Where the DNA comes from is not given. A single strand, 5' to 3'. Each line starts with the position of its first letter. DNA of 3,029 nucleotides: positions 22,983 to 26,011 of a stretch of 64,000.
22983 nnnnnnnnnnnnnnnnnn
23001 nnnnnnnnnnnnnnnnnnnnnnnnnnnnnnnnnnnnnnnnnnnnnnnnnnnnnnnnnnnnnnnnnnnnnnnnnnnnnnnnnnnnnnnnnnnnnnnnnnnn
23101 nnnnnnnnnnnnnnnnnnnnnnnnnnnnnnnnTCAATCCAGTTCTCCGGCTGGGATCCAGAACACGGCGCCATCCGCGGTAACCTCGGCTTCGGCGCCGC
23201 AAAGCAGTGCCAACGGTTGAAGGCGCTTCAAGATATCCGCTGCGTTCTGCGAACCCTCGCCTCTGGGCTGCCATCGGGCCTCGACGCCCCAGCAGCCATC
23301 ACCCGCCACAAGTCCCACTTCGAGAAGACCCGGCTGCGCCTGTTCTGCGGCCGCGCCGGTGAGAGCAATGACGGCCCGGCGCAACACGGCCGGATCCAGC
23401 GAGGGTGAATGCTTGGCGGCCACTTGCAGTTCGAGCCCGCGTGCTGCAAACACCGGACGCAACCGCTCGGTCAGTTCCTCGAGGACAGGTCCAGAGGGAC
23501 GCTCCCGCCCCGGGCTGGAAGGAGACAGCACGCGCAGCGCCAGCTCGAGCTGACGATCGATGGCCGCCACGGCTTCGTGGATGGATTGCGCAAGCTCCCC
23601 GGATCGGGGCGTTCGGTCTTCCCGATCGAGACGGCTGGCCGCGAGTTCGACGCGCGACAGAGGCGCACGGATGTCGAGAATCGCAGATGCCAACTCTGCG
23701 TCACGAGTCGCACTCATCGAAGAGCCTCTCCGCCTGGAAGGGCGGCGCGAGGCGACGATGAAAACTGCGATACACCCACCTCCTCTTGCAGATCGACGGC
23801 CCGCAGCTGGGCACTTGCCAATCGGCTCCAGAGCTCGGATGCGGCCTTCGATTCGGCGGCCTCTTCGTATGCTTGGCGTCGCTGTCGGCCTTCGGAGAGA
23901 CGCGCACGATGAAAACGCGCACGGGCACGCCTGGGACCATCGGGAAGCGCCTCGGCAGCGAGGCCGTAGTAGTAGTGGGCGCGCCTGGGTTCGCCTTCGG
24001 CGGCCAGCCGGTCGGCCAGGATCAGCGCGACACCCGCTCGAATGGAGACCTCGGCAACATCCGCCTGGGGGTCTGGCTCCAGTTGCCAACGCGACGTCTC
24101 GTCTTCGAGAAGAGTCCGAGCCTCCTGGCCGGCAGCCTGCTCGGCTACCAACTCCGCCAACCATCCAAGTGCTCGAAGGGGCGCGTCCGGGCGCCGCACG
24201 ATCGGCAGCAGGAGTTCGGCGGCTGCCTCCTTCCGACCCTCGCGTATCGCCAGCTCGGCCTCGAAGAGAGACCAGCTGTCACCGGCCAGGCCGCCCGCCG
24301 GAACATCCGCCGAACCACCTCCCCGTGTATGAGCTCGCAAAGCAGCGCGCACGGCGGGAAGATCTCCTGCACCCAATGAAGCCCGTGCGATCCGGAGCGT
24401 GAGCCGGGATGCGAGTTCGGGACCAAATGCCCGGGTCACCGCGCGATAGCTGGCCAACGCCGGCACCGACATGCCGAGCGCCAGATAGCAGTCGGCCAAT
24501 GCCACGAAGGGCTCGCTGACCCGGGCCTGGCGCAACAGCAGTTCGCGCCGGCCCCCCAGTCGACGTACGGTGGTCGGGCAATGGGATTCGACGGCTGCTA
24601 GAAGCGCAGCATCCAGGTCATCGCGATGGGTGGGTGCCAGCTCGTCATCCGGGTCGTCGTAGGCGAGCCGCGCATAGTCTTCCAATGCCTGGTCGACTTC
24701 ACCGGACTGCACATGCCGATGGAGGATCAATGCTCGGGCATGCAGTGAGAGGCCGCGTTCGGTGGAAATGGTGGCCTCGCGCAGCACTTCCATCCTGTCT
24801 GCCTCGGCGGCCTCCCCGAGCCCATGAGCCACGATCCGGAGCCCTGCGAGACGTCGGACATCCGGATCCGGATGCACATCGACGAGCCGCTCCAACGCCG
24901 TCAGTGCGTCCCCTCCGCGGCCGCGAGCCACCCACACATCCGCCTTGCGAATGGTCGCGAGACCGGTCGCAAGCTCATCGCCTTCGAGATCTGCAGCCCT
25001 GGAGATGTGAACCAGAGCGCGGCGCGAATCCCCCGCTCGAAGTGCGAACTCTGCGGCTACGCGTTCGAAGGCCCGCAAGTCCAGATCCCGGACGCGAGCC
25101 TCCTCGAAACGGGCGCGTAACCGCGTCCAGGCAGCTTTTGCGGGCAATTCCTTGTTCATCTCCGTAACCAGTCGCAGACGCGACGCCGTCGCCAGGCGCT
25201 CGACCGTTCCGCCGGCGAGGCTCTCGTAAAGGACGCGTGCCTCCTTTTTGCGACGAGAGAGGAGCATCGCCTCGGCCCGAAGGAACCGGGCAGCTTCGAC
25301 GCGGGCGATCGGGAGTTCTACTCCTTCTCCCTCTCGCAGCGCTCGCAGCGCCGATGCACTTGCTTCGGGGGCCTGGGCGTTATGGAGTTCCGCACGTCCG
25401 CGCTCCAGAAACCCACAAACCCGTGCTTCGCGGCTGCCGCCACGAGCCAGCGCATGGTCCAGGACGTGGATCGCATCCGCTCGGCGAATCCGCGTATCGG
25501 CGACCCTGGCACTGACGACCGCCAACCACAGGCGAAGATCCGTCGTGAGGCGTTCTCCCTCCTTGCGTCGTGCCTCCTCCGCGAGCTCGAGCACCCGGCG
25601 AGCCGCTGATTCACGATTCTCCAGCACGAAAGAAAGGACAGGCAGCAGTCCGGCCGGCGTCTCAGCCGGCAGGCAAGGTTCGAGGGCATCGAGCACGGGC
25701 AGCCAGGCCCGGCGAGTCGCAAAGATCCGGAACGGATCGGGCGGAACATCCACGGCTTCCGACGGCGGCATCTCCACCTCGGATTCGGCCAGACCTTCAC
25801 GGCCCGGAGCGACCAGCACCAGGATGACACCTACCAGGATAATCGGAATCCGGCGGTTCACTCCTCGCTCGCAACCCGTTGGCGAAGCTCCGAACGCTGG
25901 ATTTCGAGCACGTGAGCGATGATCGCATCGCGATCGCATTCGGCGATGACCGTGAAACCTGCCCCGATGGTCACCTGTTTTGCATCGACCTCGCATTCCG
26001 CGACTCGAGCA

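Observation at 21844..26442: Four translationally coupled genes (PilZ, TPR-like membrane protein, His-less kinase-like protein, atypical sigma54 activator) at the head of the flagellar regulon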

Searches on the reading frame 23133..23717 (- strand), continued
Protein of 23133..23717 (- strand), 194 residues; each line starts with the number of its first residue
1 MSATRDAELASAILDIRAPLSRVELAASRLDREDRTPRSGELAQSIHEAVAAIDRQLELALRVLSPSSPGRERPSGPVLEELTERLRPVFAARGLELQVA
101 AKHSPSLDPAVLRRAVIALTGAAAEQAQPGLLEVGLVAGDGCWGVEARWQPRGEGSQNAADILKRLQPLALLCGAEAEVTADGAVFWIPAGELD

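Call 71: list_cluster_members(proteins=[P0085, P0091, P0096, P0105, P0112, P0115, P0123, P0125, P0132, P0144])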
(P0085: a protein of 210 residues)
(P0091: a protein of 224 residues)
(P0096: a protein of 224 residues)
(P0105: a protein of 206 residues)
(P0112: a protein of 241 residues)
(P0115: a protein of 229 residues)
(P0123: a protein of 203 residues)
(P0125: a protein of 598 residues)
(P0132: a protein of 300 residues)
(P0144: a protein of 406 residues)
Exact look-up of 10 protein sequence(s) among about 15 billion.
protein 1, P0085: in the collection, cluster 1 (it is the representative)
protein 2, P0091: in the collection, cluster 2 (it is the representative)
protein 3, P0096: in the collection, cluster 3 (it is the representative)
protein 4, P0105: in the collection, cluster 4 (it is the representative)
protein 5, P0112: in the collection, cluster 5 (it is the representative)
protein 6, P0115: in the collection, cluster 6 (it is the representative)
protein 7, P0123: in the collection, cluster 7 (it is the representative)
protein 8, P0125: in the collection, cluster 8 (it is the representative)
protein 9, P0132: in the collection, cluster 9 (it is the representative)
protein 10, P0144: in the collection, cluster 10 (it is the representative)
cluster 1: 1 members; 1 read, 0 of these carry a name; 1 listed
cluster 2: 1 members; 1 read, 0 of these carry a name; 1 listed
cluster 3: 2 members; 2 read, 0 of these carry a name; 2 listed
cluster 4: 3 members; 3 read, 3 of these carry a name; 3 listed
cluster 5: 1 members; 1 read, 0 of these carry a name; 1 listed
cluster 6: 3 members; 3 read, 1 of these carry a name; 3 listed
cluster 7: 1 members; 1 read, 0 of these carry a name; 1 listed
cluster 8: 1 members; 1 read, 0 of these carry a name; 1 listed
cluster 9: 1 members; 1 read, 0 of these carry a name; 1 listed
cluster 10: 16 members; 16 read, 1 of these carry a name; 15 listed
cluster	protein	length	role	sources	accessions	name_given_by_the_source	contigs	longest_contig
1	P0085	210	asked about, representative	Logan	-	-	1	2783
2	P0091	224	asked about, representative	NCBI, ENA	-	-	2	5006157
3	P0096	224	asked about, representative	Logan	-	-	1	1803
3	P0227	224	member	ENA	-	-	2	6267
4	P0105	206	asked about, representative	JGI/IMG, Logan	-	signal transduction histidine kinase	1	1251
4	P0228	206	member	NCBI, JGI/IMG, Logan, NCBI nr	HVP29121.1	MAG TPA: hypothetical protein VMW35_08160 [Myxococcota bacterium] | signal transduction histidine kinase | hypothetical protein [Myxococcota bacterium]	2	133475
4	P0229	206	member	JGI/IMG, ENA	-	signal transduction histidine kinase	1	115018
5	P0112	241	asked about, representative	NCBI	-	-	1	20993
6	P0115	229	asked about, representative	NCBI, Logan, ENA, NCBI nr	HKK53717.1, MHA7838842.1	MAG TPA: hypothetical protein VKA74_19135 [Myxococcota bacterium] | hypothetical protein [Myxococcota bacterium]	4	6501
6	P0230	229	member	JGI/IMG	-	-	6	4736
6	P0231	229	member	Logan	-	-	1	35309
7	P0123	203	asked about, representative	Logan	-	-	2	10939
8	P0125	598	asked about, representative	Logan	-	-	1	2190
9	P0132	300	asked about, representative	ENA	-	-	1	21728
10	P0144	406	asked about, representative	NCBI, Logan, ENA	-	-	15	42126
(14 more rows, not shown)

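Call 72: find_encoding_contigs(protein=P0091, flank=10000, max_places=2)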
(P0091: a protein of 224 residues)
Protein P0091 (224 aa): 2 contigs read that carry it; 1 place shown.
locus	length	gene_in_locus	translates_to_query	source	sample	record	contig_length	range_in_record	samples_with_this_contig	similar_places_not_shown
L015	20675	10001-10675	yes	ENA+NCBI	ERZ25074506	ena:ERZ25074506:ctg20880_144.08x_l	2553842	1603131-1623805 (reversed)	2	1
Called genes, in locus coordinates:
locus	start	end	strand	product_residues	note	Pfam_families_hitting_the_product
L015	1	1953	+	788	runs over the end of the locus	PF03065:Glyco_hydro_57 (weak)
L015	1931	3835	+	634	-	PF01973:MptE-like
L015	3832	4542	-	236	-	PF02348:CTP_transf_3, PF12804:NTP_transf_3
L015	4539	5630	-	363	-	-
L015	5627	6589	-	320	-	PF03102:NeuB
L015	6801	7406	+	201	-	PF26154:DUF8042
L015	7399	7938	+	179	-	PF07238:PilZ (weak)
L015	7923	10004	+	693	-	-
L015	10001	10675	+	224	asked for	-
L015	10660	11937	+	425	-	PF00158:Sigma54_activat, PF14532:Sigma54_activ_2, PF07728:AAA_5, PF25601:AAA_lid_14, PF02954:HTH_8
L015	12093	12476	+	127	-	-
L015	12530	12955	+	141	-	PF00460:Flg_bb_rod (weak), PF06429:Flg_bbr_C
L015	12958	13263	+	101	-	PF02049:FliE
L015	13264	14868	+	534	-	PF01514:YscJ_FliF, PF08345:YscJ_FliF_C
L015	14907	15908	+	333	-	PF03448:MgtE_N (faint), PF14842:FliG_N, PF14841:FliG_M, PF01706:FliG_C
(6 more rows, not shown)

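Call 73: find_encoding_contigs(protein=P0228, flank=10000, max_places=1)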
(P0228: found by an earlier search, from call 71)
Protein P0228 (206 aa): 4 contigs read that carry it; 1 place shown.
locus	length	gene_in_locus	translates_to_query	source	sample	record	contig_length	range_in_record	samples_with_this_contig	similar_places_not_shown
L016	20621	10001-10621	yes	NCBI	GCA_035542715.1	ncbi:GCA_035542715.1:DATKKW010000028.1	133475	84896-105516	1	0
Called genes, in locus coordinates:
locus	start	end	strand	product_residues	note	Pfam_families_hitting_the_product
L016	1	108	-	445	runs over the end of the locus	PF01071:GARS_A, PF02655:ATP-grasp_3, PF02786:CPSase_L_D2 (weak), PF13535:ATP-grasp_4, PF18603:LAL_C2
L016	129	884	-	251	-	PF00106:adh_short, PF08659:KR, PF13561:adh_short_C2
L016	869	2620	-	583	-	PF02776:TPP_enzyme_N, PF00205:TPP_enzyme_M, PF02775:TPP_enzyme_C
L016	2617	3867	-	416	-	PF07021:MetW, PF13489:Methyltransf_23, PF13847:Methyltransf_31, PF08241:Methyltransf_11, PF08242:Methyltransf_12, PF13649:Methyltransf_25, PF08484:Methyltransf_14, PF22674:C2185-like_N, +1 more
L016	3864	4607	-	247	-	PF02348:CTP_transf_3, PF12804:NTP_transf_3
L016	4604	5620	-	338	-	-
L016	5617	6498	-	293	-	PF03102:NeuB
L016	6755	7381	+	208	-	PF26154:DUF8042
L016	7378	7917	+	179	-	PF07238:PilZ (weak)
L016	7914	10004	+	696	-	PF14559:TPR_19 (faint)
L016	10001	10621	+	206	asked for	-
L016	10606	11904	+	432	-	PF00072:Response_reg (weak), PF00158:Sigma54_activat, PF14532:Sigma54_activ_2, PF25601:AAA_lid_14, PF02954:HTH_8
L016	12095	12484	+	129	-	PF00460:Flg_bb_rod (weak)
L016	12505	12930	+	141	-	PF00460:Flg_bb_rod (faint), PF06429:Flg_bbr_C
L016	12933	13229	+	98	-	PF02049:FliE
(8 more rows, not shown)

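Call 80: search_protein_families(library=pfam, alignment_id=A2, max_evalue=0.01)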
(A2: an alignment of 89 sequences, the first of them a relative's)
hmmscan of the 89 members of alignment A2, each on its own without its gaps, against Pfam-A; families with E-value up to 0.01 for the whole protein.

A. member 1, P0001 (194 aa): 0 families

B. families by the number of members that match (of 89 scanned): 5 families
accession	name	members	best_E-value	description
PF00512.31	HisKA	33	1.4e-07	His Kinase A (phospho-acceptor) domain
PF10090.15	HPTransfase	1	0.0031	Histidine phosphotransferase C-terminal domain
PF19953.4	EACC1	1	0.0034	Effector Associated Constant Component 1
PF05531.17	NPV_P10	1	0.007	Nucleopolyhedrovirus P10 protein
PF25461.1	Beta-barrel_SelB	1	0.0093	Selenocysteine-specific elongation factor, beta-barrel domain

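Call 81: search_protein_families(library=ncbifam, proteins=[P0176, P0177, P0179, P0180, P0198], max_evalue=1e-10)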
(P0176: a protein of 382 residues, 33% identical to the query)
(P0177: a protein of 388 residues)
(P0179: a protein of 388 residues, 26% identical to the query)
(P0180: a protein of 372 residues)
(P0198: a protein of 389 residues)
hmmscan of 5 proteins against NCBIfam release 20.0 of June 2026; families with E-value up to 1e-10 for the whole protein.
P0176 (382 aa): 68 families (the best 25 are shown)
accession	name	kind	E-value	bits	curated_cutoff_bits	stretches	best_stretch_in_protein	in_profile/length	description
NF008468.0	PRK11360.1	equivalog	3.3e-53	181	646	1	140-378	369-608/616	two-component system sensor histidine kinase AtoS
NF046044.1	PnpS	equivalog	2.8e-43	148.4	400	1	140-377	152-390/390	two-component system histidine kinase PnpS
TIGR02966.1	phoR_proteo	equivalog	3.4e-40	138.1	334.2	1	59-375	3-332/333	phosphate regulon sensor histidine kinase PhoR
NF007688.0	PRK10364.1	equivalog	4.7e-40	137.7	479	1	152-378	225-451/460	two-component system sensor histidine kinase ZraS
NF052574.1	HisKinEspCMyxo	equivalog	1.1e-37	129.7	1200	1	146-379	396-638/785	serine histidine kinase EspC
NF008312.0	PRK11100.1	equivalog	5.2e-32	111.3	356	1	170-377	259-473/477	two-component system sensor histidine kinase CreC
NF052573.1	HisKinEspAMyxo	equivalog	8.9e-31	106.7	1400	1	142-379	359-612/755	serine histidine kinase EspA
NF010411.0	PRK13837.1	equivalog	2.3e-30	105.3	647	1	146-378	429-675/828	two-component system VirA-like sensor kinase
TIGR01386.1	cztS_silS_copS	subfamily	4e-28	98.6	292.55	1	170-377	244-457/457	heavy metal sensor histidine kinase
NF041777.1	sens_FixL_Rhizob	equivalog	7.1e-28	97.5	850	1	150-379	243-482/485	sensor protein FixL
NF006800.0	PRK09303.1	equivalog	3e-27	95.5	342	1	161-379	145-378/383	histidine kinase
NF033092.0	HK_WalK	equivalog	4.5e-27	94.9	725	1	139-377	353-593/594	cell wall metabolism sensor histidine kinase WalK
NF045595.1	HK_scytonemin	equivalog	6.6e-27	94.2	865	1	154-379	401-636/637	scytonemin biosynthesis sensor histidine kinase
NF041735.1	hist_kin_RppB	equivalog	2.5e-26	92.5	400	1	170-377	219-438/438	two-component system sensor histidine kinase RppB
NF008235.0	PRK11006.1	equivalog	6.8e-26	91.1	390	1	130-378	175-423/431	phosphate regulon sensor histidine kinase PhoR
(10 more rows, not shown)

P0177 (388 aa): 68 families (the best 25 are shown)
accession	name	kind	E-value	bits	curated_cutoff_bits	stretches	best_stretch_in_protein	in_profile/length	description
NF008468.0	PRK11360.1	equivalog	1.1e-54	185.9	646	1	42-386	246-610/616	two-component system sensor histidine kinase AtoS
NF007688.0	PRK10364.1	equivalog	4.8e-42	144.3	479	1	159-385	226-452/460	two-component system sensor histidine kinase ZraS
TIGR02966.1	phoR_proteo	equivalog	5.2e-41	140.8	334.2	1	62-380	4-331/333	phosphate regulon sensor histidine kinase PhoR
NF046044.1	PnpS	equivalog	1.9e-40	139.1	400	1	145-383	151-390/390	two-component system histidine kinase PnpS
NF010411.0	PRK13837.1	equivalog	3.2e-35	121.4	647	1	152-385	429-676/828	two-component system VirA-like sensor kinase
NF052574.1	HisKinEspCMyxo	equivalog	8.5e-34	116.8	1200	1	152-387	396-640/785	serine histidine kinase EspC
NF008312.0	PRK11100.1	equivalog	9e-33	113.8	356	1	175-384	258-474/477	two-component system sensor histidine kinase CreC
TIGR01386.1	cztS_silS_copS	subfamily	1.7e-28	99.8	292.55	1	176-383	244-457/457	heavy metal sensor histidine kinase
NF041777.1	sens_FixL_Rhizob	equivalog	1.1e-27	96.8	850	1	154-387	241-484/485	sensor protein FixL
NF033092.0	HK_WalK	equivalog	4.5e-27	94.9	725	1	143-384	351-594/594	cell wall metabolism sensor histidine kinase WalK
NF006800.0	PRK09303.1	equivalog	2.4e-26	92.6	342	1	167-386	145-379/383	histidine kinase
NF045595.1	HK_scytonemin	equivalog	4.1e-26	91.5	865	1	155-385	392-636/637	scytonemin biosynthesis sensor histidine kinase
NF008235.0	PRK11006.1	equivalog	5.2e-26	91.5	390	1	65-383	99-422/431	phosphate regulon sensor histidine kinase PhoR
NF053867.1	SprKinKinDBac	equivalog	9.9e-26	90.2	775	1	150-386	266-499/500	sporulation kinase KinD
NF041735.1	hist_kin_RppB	equivalog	2e-25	89.5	400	1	176-383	219-438/438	two-component system sensor histidine kinase RppB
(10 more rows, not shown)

P0179 (388 aa): 62 families (the best 25 are shown)
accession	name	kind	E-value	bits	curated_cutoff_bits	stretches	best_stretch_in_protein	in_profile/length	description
NF008468.0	PRK11360.1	equivalog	4.2e-51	174.1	646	1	42-386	246-610/616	two-component system sensor histidine kinase AtoS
NF007688.0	PRK10364.1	equivalog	9.5e-40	136.7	479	1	159-385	226-452/460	two-component system sensor histidine kinase ZraS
TIGR02966.1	phoR_proteo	equivalog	5.1e-38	130.9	334.2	1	62-381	4-332/333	phosphate regulon sensor histidine kinase PhoR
NF046044.1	PnpS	equivalog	1.4e-37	129.7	400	1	145-383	151-390/390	two-component system histidine kinase PnpS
NF010411.0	PRK13837.1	equivalog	2.1e-34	118.7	647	1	143-385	420-676/828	two-component system VirA-like sensor kinase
NF052574.1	HisKinEspCMyxo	equivalog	9.6e-31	106.7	1200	1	152-387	396-640/785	serine histidine kinase EspC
NF008312.0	PRK11100.1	equivalog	1.1e-27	97.1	356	1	176-384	259-474/477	two-component system sensor histidine kinase CreC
TIGR01386.1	cztS_silS_copS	subfamily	5.3e-26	91.6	292.55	1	176-383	244-457/457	heavy metal sensor histidine kinase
NF041777.1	sens_FixL_Rhizob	equivalog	1.9e-24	86.2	850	1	154-387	241-484/485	sensor protein FixL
NF033092.0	HK_WalK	equivalog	3.7e-24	85.3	725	1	145-384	353-594/594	cell wall metabolism sensor histidine kinase WalK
NF045595.1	HK_scytonemin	equivalog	1.8e-23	82.8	865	1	152-385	389-636/637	scytonemin biosynthesis sensor histidine kinase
NF047874.1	MASE3_PAS_HK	subfamily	2.1e-23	83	560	1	275-386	510-627/655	MASE3 domain-containing sensor histidine kinase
TIGR02956.1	TMAO_torS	equivalog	3.6e-23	81.6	676.5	1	177-386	468-684/967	TMAO reductase system sensor histidine kinase/response regulator TorS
NF041735.1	hist_kin_RppB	equivalog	3.9e-23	82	400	1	176-383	219-438/438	two-component system sensor histidine kinase RppB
NF008235.0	PRK11006.1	equivalog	4e-23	82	390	1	61-383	95-422/431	phosphate regulon sensor histidine kinase PhoR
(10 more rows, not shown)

P0180 (372 aa): 52 families (the best 25 are shown)
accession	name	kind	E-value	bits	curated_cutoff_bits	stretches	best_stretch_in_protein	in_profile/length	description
NF008468.0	PRK11360.1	equivalog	2.4e-36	125.3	646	1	128-366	369-609/616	two-component system sensor histidine kinase AtoS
NF008312.0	PRK11100.1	equivalog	6.4e-33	114.3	356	1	161-365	262-474/477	two-component system sensor histidine kinase CreC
TIGR02966.1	phoR_proteo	equivalog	3.6e-30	105.1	334.2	1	50-362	5-332/333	phosphate regulon sensor histidine kinase PhoR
NF046044.1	PnpS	equivalog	2.5e-28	99.2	400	1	128-364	152-390/390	two-component system histidine kinase PnpS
NF007688.0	PRK10364.1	equivalog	3.1e-28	98.7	479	1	145-370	230-456/460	two-component system sensor histidine kinase ZraS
NF010411.0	PRK13837.1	equivalog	1.9e-25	89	647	1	144-366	442-676/828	two-component system VirA-like sensor kinase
TIGR01386.1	cztS_silS_copS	subfamily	4e-25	88.7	292.55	1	161-364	247-457/457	heavy metal sensor histidine kinase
NF006800.0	PRK09303.1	equivalog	2.3e-24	86.1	342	1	159-366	155-378/383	histidine kinase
NF033091.0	HK_VanS_ACDEFG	equivalog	3.1e-22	79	400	1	159-364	78-293/293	vancomycin resistance histidine kinase VanS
NF041832.1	near_NosP_CTERM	subfamily_domain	5e-22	78.5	400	1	160-369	12-229/370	NahK/ErcS family hybrid sensor histidine kinase/response regulator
NF041880.1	EPS_EpsF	equivalog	1e-21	77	900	1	158-361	277-489/492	response regulator EpsF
NF007898.0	PRK10604.1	equivalog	1.3e-21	77.3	478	1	153-366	210-424/433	two-component system sensor histidine kinase RstB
NF041777.1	sens_FixL_Rhizob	equivalog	1.4e-21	76.8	850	1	151-367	258-483/485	sensor protein FixL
NF033092.0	HK_WalK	equivalog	5.1e-21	74.9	725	1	127-365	353-594/594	cell wall metabolism sensor histidine kinase WalK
NF007007.0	PRK09470.1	equivalog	5.6e-21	75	486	1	159-366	249-460/463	envelope stress sensor histidine kinase CpxA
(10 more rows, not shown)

P0198 (389 aa): 57 families (the best 25 are shown)
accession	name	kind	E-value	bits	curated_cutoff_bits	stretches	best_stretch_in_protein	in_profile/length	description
NF008468.0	PRK11360.1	equivalog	4.8e-45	154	646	1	141-379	369-609/616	two-component system sensor histidine kinase AtoS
NF007688.0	PRK10364.1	equivalog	5.5e-38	130.9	479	1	154-381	226-454/460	two-component system sensor histidine kinase ZraS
NF010411.0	PRK13837.1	equivalog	8.3e-32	110.1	647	1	150-380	432-677/828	two-component system VirA-like sensor kinase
NF046044.1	PnpS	equivalog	3.3e-30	105.4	400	1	27-377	21-390/390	two-component system histidine kinase PnpS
TIGR02966.1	phoR_proteo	equivalog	3.8e-29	101.7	334.2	1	59-373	4-330/333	phosphate regulon sensor histidine kinase PhoR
NF052574.1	HisKinEspCMyxo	equivalog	2.6e-27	95.4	1200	1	146-379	395-638/785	serine histidine kinase EspC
NF008312.0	PRK11100.1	equivalog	5.2e-26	91.5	356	1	173-367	261-462/477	two-component system sensor histidine kinase CreC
TIGR01386.1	cztS_silS_copS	subfamily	6.1e-25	88.1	292.55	1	171-376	244-456/457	heavy metal sensor histidine kinase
NF041777.1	sens_FixL_Rhizob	equivalog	5.5e-24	84.7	850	1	161-379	255-482/485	sensor protein FixL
NF047466.1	hybrid_RR_LvrB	exception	5.2e-23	81.8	500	1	147-378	131-376/377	hybrid histidine kinase/response regulator LvrB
NF058527.1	HistKinChvGCaul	equivalog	1.3e-22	80.2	740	1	161-363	299-512/535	two-component sensor histidine kinase ChvG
NF006800.0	PRK09303.1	equivalog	1.6e-22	80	342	1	162-378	145-377/383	histidine kinase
NF041880.1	EPS_EpsF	equivalog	3.5e-22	78.5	900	1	142-376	250-491/492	response regulator EpsF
TIGR02916.1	PEP_his_kin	equivalog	7.4e-22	77.7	300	1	157-377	464-679/679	XrtA/PEP-CTERM system histidine kinase PrsK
NF046026.1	HisKinCckACaul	equivalog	9e-22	76.9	1000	1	119-382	253-536/678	cell cycle histidine kinase CckA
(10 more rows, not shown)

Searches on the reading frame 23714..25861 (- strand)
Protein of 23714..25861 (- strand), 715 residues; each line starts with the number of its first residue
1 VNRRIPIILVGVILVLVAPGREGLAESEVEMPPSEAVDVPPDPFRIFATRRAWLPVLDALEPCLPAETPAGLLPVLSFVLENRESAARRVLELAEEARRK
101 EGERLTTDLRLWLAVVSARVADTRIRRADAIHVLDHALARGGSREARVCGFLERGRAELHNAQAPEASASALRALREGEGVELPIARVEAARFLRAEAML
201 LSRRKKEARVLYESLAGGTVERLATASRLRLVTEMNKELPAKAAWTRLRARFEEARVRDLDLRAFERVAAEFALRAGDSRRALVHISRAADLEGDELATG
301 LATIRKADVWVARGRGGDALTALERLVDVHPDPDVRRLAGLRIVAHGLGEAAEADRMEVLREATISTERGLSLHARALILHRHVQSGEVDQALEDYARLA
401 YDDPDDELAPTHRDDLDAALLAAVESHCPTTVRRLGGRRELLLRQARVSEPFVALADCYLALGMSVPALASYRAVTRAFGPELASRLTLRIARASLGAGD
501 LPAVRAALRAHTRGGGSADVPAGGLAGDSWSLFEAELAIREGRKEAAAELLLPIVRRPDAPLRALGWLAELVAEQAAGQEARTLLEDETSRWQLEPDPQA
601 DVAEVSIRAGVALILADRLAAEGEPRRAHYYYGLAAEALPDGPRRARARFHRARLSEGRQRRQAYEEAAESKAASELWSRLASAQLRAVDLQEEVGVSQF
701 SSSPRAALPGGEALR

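Call 4: search_protein_families(library=pfam, proteins=[window:23714-25861:-], max_evalue=0.1)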
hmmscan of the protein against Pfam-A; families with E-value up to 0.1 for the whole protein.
window:23714-25861:- (715 aa): 2 families
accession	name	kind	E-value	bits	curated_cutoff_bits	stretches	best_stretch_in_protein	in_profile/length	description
PF13174.12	TPR_6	-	0.007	17.4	26.3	0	455-477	6-28/33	Tetratricopeptide repeat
PF14559.12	TPR_19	-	0.05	14.4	25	1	273-338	1-64/68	Tetratricopeptide repeat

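Call 59: search_solved_structures(query=A5, max_evalue=1)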
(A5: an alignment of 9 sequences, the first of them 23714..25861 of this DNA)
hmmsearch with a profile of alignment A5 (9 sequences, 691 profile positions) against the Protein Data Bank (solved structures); distinct sequences matched with E-value up to 1: 3.
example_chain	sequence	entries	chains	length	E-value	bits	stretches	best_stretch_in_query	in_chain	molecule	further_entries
8arc_A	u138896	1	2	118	0.02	16.6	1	532-620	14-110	Type III secretion protein SctY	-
5fzr_A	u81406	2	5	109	0.046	15.4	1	525-629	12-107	DESIGNED TPR PROTEIN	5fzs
5fzq_A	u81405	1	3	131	0.073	14.7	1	525-630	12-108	DESIGNED TPR PROTEIN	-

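Call 60: search_protein_families(library=ncbifam, proteins=[window:23714-25861:-], max_evalue=0.01)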
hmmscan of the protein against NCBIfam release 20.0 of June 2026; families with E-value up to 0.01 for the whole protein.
window:23714-25861:- (715 aa): 1 family
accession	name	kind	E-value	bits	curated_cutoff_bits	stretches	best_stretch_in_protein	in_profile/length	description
NF008017.0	PRK10747.1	equivalog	0.0091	14.9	608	0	268-341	123-195/398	protoheme IX biogenesis protein HemY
